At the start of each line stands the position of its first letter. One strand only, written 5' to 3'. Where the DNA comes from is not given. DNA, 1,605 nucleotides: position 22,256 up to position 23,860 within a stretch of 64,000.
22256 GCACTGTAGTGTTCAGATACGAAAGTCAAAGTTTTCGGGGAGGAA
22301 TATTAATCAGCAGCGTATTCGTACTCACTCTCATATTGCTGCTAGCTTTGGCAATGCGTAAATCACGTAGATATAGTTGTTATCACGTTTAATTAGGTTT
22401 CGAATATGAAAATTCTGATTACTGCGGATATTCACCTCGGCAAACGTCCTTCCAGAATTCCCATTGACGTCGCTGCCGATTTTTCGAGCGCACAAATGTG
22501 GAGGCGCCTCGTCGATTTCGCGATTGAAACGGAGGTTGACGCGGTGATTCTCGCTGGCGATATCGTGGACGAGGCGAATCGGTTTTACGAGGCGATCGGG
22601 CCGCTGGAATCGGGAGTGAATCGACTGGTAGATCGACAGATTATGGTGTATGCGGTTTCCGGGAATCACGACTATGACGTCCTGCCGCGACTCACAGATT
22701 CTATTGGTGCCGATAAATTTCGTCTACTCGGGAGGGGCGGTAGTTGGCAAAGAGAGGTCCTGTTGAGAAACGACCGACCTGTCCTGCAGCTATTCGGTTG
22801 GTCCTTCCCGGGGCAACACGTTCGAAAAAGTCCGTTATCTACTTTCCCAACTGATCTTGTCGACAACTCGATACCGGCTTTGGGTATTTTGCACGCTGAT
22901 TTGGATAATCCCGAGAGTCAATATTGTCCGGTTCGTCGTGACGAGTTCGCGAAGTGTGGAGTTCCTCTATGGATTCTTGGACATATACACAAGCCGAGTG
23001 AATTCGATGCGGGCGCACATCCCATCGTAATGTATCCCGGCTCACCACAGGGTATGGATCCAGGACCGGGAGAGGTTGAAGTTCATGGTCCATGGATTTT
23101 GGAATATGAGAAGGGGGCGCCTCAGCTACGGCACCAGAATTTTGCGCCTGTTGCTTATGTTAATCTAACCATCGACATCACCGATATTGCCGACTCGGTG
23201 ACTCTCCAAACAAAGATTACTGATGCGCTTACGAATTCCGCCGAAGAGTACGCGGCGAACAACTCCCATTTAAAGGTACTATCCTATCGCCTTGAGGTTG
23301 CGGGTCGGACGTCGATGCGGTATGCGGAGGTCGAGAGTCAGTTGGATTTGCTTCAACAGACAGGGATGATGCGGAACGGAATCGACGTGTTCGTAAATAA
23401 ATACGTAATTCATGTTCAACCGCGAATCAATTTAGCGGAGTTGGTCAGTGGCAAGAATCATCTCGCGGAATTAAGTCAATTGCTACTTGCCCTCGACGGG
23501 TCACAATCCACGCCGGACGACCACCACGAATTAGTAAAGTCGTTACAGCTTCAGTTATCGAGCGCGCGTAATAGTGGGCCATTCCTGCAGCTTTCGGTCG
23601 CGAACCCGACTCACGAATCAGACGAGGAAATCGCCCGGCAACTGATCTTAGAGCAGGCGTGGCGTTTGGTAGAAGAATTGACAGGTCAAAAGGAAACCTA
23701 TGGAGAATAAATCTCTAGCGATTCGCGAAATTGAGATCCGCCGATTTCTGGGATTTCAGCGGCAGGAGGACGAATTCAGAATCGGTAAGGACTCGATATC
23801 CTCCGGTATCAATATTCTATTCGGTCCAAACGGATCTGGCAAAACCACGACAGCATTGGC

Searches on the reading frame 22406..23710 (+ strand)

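Call 47: search_protein_families(library=pfam, proteins=[window:22406-23710:+], max_evalue=0.00001)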
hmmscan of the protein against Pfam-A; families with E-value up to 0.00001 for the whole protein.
window:22406-23710:+ (434 aa): 2 families
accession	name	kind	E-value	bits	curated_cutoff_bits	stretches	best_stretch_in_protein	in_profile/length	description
PF00149.33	Metallophos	-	3.8e-13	50.7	21.5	1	1-197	1-191/191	Calcineurin-like phosphoesterase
PF12850.12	Metallophos_2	-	1e-08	35.7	27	1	1-219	1-140/154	Calcineurin-like phosphoesterase superfamily domain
